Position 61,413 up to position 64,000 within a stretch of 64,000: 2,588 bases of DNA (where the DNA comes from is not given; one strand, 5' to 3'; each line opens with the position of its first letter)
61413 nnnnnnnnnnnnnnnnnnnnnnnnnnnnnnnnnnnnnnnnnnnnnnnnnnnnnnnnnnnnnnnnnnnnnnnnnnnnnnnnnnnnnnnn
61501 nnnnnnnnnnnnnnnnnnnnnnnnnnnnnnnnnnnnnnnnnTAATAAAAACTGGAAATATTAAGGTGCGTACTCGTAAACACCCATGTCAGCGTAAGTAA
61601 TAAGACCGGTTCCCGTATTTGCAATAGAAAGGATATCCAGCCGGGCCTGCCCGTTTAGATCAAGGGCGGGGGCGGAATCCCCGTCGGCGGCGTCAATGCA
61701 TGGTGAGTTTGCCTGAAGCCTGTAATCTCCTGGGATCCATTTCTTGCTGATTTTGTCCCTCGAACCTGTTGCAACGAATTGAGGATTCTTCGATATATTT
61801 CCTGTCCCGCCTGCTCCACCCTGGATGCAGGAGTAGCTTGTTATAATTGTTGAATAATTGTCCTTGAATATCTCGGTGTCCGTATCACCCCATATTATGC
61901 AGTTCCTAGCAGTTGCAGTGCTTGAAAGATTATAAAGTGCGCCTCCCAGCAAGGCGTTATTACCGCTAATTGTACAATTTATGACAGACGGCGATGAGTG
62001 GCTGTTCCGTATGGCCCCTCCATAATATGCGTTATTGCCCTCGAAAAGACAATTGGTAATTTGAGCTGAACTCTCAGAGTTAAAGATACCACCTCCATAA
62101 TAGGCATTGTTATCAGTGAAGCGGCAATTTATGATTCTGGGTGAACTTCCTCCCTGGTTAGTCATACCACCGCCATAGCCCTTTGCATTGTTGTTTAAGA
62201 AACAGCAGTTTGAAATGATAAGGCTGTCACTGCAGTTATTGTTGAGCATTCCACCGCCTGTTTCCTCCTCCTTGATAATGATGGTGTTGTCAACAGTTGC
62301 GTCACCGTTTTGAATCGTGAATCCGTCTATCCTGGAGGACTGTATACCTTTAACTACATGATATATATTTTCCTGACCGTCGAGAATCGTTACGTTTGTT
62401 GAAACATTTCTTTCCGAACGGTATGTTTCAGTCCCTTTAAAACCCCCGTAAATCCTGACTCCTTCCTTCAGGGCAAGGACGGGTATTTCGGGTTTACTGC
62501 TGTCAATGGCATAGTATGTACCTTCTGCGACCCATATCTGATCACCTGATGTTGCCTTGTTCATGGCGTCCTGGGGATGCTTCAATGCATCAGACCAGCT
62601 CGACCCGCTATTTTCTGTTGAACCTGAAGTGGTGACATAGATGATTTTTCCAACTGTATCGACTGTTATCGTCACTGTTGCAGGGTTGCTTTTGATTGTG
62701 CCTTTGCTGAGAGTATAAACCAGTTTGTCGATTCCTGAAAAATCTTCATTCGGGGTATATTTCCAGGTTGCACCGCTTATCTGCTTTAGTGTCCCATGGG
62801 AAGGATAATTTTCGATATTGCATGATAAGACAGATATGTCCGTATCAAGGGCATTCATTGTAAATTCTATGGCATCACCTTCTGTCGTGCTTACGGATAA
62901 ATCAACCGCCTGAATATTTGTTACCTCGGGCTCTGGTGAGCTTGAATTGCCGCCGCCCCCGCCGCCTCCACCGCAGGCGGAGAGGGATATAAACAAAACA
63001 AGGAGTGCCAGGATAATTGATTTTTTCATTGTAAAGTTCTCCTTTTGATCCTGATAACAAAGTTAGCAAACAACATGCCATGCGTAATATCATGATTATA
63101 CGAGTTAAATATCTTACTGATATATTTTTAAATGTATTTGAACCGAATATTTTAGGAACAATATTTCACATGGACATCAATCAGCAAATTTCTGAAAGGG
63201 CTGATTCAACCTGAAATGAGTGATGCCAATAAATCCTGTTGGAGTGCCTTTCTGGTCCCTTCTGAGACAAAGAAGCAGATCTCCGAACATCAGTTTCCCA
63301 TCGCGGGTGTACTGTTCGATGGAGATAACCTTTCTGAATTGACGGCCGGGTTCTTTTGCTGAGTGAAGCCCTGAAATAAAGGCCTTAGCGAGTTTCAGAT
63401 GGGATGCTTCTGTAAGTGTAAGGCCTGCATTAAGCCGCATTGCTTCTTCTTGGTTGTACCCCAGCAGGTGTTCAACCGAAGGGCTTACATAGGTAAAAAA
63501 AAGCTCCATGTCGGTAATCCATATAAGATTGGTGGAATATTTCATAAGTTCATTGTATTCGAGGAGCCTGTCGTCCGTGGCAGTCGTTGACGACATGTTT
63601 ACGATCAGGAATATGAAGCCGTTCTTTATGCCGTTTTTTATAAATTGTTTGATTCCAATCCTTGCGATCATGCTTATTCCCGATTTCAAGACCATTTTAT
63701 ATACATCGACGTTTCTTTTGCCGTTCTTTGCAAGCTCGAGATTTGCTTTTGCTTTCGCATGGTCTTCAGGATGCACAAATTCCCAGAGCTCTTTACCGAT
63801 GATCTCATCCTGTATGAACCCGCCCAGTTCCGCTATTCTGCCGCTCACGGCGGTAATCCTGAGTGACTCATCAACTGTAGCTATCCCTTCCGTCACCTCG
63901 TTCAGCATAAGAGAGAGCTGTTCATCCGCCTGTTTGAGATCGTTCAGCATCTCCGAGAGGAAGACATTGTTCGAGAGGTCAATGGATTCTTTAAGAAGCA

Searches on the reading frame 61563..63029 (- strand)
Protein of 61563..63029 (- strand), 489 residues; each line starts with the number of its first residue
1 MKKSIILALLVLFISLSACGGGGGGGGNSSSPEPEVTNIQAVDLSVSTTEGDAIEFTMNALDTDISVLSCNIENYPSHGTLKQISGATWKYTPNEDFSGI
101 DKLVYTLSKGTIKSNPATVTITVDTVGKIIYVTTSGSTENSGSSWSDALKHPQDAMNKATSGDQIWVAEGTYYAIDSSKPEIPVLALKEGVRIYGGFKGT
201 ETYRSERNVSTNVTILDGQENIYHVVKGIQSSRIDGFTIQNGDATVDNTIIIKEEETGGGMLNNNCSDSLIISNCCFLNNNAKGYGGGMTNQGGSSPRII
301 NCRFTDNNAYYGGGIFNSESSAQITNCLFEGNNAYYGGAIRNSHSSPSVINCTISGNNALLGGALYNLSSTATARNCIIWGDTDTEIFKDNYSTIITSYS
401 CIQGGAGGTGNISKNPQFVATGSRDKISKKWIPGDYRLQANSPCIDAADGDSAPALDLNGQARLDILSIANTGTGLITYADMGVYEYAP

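Call 14: search_protein_families(library=ncbifam, proteins=[window:61563-63029:-], max_evalue=0.00001)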
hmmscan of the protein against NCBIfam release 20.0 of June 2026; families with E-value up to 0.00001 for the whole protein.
window:61563-63029:- (489 aa): 1 family
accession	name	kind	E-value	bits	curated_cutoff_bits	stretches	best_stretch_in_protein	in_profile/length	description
NF012211.1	tand_rpt_95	domain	1.1e-09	38.2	90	1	58-126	17-87/98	tandem-95 repeat protein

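Call 15: search_protein_families(library=pfam, proteins=[window:61563-63029:-], max_evalue=0.00001)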
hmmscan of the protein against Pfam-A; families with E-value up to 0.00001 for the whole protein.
window:61563-63029:- (489 aa): 2 families
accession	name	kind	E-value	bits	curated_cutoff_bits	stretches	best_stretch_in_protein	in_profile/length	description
PF17963.7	Big_9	-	9.6e-12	46.1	23.6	1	41-122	6-89/89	Bacterial Ig domain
PF17892.7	Cadherin_5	-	5.8e-08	32.9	26.5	1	55-123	23-97/98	Cadherin-like domain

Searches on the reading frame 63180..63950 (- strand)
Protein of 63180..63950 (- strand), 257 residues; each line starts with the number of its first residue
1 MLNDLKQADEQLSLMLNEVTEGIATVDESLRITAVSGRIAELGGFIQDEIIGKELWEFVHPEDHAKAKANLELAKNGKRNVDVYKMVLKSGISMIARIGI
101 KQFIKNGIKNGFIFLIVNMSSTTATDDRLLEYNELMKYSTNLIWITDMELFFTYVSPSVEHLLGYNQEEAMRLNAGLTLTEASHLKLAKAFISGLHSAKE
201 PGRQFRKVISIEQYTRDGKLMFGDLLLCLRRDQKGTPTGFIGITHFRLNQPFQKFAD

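Call 37: search_protein_families(library=pfam, proteins=[window:63180-63950:-], max_evalue=0.001)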
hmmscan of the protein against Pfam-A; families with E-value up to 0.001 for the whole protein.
window:63180-63950:- (257 aa): 5 families
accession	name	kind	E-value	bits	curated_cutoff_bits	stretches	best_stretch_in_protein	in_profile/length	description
PF00989.32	PAS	-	5.3e-19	68.7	22.6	2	132-244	3-110/113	PAS fold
PF13426.13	PAS_9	-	1.2e-10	42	27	1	21-120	2-102/103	PAS domain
PF08447.18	PAS_3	-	5.9e-10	39.7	25.6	1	33-91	2-63/89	PAS fold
PF08448.16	PAS_4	-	6.5e-09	36.5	23.1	1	17-82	2-67/110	PAS fold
PF13188.13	PAS_8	-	4.6e-05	23.6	21.8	0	139-171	10-43/65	PAS domain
